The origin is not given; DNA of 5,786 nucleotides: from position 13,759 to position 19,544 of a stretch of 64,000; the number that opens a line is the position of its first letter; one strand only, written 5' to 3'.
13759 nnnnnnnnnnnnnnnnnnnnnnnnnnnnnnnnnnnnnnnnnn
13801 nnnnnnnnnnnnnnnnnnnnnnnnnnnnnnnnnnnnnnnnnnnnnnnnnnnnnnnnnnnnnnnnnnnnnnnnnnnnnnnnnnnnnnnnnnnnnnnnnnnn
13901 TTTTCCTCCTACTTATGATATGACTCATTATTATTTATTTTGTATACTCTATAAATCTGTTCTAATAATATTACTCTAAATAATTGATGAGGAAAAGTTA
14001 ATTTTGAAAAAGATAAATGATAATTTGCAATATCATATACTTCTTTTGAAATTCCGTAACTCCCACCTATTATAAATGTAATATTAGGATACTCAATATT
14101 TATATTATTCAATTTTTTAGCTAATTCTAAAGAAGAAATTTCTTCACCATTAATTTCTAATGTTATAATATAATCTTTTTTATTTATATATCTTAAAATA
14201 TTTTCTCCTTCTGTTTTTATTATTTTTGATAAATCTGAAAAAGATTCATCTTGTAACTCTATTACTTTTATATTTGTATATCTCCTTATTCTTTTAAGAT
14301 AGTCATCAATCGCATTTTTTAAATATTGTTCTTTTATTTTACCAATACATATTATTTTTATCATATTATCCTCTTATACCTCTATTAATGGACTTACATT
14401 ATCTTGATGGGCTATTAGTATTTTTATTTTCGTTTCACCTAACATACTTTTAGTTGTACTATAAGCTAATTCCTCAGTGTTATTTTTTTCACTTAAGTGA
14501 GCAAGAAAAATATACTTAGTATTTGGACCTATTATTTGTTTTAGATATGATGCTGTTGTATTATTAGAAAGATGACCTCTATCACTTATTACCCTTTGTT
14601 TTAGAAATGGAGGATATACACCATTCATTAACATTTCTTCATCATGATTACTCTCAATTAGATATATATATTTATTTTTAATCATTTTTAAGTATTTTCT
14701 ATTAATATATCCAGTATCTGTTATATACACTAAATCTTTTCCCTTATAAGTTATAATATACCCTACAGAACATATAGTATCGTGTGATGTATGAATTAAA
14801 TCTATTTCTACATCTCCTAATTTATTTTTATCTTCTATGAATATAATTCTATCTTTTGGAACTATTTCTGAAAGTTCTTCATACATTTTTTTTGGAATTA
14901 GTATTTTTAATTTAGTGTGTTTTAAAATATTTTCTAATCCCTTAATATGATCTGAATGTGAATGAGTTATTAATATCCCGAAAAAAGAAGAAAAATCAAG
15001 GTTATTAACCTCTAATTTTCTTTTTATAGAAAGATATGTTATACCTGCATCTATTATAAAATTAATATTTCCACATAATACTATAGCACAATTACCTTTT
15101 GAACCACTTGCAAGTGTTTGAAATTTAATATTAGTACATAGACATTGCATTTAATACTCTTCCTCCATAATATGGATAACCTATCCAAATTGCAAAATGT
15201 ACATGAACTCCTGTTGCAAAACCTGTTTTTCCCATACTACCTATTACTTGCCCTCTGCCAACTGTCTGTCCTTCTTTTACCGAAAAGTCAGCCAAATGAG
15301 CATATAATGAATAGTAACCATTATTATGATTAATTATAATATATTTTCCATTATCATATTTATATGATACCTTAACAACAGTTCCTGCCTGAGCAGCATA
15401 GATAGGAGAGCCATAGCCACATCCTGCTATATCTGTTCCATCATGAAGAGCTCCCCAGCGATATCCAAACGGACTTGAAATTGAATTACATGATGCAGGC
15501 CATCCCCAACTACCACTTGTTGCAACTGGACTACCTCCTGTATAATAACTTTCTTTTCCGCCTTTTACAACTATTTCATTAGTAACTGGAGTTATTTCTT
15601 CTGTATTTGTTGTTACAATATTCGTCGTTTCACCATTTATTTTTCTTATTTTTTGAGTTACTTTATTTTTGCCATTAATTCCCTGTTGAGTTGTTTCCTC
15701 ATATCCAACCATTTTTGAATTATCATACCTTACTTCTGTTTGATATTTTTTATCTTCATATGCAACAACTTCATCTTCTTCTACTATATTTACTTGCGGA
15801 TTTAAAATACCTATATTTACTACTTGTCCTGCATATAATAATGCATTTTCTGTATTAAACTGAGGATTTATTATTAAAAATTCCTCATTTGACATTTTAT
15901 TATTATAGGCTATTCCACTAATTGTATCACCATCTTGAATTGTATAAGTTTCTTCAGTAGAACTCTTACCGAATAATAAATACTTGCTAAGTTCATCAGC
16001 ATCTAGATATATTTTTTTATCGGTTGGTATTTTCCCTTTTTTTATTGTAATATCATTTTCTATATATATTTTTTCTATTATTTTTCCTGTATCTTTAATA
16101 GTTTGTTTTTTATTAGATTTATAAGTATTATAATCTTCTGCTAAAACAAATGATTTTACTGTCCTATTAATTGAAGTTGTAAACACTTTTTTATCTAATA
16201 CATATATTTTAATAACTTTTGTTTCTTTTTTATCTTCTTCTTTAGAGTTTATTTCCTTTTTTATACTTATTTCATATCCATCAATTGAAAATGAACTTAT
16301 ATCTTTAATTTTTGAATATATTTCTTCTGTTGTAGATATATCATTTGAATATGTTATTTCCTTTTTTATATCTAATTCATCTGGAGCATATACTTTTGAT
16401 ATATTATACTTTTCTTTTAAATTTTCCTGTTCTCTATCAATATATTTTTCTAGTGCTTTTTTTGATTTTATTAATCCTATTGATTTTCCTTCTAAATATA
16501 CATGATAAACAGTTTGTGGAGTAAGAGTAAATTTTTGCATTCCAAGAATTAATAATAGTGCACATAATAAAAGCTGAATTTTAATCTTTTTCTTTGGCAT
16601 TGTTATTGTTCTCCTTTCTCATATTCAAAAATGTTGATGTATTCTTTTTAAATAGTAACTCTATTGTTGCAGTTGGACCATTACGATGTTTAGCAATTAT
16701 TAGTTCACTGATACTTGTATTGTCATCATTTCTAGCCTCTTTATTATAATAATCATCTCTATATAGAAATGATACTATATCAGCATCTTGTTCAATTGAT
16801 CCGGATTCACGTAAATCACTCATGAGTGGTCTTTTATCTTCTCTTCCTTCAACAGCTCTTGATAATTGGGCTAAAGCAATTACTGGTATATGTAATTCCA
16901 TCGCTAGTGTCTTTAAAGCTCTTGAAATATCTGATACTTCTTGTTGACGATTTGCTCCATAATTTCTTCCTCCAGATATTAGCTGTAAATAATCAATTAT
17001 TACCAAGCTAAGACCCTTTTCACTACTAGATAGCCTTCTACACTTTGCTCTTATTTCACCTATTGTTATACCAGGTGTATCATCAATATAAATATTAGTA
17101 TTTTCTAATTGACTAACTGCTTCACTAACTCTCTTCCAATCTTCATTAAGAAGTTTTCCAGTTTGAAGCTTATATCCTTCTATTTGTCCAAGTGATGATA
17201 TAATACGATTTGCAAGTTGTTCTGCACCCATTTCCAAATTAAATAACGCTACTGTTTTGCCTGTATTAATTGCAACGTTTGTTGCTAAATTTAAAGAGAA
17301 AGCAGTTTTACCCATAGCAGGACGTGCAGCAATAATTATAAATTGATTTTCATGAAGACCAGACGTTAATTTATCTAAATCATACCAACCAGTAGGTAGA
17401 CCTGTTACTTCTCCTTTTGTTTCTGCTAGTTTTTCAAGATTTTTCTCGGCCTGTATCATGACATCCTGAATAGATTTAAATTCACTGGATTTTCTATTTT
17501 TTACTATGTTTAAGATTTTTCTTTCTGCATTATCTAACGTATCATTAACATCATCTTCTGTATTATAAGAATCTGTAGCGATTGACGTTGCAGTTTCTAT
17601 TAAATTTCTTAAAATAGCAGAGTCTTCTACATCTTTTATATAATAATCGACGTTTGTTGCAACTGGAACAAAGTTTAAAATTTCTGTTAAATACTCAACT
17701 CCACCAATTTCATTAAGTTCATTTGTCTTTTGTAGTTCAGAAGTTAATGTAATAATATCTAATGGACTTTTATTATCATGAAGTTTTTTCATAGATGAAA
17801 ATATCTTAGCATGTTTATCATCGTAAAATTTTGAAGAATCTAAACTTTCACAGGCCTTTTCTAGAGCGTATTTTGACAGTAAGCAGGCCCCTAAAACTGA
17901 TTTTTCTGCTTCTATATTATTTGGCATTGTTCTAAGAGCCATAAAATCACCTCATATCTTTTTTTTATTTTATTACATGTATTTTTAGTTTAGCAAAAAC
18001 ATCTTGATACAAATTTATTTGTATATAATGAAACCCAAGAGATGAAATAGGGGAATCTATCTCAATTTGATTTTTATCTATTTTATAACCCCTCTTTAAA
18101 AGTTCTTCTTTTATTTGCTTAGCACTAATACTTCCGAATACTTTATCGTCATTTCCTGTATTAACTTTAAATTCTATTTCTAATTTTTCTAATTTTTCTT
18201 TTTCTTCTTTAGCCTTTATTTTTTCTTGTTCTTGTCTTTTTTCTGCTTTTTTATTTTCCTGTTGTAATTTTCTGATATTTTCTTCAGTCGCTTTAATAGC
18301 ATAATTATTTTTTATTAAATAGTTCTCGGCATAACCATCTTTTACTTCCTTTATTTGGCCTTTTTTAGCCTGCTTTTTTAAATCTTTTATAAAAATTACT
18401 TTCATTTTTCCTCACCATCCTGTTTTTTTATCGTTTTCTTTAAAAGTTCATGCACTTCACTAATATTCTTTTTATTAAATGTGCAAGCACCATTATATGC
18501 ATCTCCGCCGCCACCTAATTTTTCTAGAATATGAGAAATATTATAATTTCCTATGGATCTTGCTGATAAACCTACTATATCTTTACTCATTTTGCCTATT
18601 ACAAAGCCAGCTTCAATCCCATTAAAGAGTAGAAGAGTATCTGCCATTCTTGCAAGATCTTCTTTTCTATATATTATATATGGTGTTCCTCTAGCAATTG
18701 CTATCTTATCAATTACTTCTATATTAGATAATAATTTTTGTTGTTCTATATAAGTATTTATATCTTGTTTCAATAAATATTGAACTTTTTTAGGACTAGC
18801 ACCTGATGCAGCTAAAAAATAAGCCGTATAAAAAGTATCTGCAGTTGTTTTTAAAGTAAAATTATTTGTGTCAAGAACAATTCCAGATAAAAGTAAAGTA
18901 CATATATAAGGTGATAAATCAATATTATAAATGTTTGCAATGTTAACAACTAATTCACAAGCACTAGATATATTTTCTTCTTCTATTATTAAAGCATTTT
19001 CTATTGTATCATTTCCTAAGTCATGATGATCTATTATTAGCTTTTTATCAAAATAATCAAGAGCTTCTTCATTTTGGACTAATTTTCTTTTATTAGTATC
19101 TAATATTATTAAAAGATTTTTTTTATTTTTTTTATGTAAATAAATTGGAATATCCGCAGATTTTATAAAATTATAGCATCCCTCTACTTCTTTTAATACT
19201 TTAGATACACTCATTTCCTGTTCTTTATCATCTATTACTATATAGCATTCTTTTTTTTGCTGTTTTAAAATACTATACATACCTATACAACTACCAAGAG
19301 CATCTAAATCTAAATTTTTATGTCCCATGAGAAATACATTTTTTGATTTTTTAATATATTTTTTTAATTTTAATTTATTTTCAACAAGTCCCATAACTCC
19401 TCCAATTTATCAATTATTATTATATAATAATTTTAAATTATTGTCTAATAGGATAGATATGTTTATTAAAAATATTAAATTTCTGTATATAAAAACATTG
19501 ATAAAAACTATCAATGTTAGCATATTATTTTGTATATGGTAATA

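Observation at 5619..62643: The two phase-variable paralogs form a large inverted repeat placed symmetrically around oriC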

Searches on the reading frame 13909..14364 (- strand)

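Call 34: search_protein_families(library=pfam, proteins=[window:13909-14364:-], max_evalue=0.001)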
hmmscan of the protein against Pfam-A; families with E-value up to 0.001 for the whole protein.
window:13909-14364:- (151 aa): 1 family
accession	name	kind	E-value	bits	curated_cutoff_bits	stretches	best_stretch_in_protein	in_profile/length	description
PF02590.22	SPOUT_MTase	-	1.4e-52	178.3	27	1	2-150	3-154/154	Predicted SPOUT methyltransferase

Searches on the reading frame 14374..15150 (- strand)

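Call 34: search_protein_families(library=pfam, proteins=[window:14374-15150:-], max_evalue=0.001)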
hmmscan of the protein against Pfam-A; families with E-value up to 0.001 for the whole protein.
window:14374-15150:- (258 aa): 3 families
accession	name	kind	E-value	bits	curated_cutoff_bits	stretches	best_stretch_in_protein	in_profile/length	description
PF12706.13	Lactamase_B_2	-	2.4e-15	57.1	27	1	30-206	2-190/200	Beta-lactamase superfamily domain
PF00753.33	Lactamase_B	-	1.9e-10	41.5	22.7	1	19-218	6-196/196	Metallo-beta-lactamase superfamily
PF23023.1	Anti-Pycsar_Apyc1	-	3.4e-06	27.2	50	1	18-89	19-87/250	Anti-Pycsar protein Apyc1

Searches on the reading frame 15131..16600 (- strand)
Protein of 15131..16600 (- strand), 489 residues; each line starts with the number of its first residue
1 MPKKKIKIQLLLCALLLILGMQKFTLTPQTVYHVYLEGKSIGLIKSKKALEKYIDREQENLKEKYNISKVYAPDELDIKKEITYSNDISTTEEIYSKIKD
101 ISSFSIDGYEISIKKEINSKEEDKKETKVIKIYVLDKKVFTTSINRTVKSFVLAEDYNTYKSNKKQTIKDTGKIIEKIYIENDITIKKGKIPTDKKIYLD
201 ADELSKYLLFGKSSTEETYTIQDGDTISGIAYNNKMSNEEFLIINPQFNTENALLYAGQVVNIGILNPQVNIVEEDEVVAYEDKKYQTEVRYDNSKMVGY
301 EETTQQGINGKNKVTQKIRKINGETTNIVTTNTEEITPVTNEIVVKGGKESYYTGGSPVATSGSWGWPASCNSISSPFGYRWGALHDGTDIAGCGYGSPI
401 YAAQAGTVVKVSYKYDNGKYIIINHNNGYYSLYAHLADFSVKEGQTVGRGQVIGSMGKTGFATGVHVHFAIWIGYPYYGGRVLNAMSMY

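Call 34: search_protein_families(library=pfam, proteins=[window:15131-16600:-], max_evalue=0.001)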
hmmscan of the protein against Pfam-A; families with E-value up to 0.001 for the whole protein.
window:15131-16600:- (489 aa): 3 families
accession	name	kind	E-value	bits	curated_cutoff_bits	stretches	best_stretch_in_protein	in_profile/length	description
PF01551.29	Peptidase_M23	-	9.5e-29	99.9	28.7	1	385-473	2-89/96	Peptidase family M23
PF01476.26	LysM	-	3.5e-07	30.5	20.9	1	219-263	1-42/43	LysM domain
PF07501.17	G5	-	6.8e-07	29.9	23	1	276-349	2-75/75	G5 domain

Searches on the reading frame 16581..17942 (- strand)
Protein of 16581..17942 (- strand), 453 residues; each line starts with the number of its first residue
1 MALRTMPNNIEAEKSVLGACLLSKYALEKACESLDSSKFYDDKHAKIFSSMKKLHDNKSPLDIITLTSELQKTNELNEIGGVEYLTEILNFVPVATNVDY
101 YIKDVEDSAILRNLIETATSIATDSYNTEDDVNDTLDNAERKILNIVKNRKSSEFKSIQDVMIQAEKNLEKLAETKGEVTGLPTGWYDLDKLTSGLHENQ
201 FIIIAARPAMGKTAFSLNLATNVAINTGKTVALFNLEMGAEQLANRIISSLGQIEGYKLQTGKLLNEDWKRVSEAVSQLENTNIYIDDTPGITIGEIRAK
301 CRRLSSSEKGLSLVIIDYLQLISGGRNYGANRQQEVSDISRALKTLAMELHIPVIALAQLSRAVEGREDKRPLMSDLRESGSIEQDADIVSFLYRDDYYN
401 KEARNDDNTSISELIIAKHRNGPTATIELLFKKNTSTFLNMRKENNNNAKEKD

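Call 34: search_protein_families(library=pfam, proteins=[window:16581-17942:-], max_evalue=0.001)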
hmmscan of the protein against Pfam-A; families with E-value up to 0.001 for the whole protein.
window:16581-17942:- (453 aa): 5 families
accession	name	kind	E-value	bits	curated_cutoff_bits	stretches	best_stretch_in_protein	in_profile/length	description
PF03796.21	DnaB_C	-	4.6e-107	357.6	27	1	181-439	1-254/255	DnaB-like helicase C terminal domain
PF00772.26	DnaB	-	8.7e-31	106.5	23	1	6-107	2-103/103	DnaB-like helicase N terminal domain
PF13481.12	AAA_25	-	1.2e-10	41.8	27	1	191-359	24-189/195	AAA domain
PF06745.19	ATPase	-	0.00068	19.5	26.6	0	183-269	2-88/231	KaiC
PF20307.4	divDNAB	-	0.00095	18.4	26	0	132-225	2-103/356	Divergent DnaB-like ATPase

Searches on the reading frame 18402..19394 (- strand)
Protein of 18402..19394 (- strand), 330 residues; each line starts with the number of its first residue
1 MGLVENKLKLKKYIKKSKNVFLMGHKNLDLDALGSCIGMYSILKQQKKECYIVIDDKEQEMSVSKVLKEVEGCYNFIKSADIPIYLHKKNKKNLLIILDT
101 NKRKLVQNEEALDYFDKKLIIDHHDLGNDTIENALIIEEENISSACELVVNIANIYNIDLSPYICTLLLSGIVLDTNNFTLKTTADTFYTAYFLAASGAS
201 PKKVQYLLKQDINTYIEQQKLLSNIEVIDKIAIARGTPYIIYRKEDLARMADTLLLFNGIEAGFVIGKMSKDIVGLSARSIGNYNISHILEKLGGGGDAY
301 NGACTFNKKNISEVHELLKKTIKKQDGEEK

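Call 34: search_protein_families(library=pfam, proteins=[window:18402-19394:-], max_evalue=0.001)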
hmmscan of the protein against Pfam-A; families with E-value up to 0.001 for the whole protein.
window:18402-19394:- (330 aa): 2 families
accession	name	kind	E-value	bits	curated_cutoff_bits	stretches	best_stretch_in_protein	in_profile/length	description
PF01368.27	DHH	-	9.2e-22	78.1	28.1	1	19-172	1-125/125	DHH family, N-terminal domain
PF02272.25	DHHA1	-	2.9e-08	34.5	25.9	1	242-324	13-102/102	DHHA1 domain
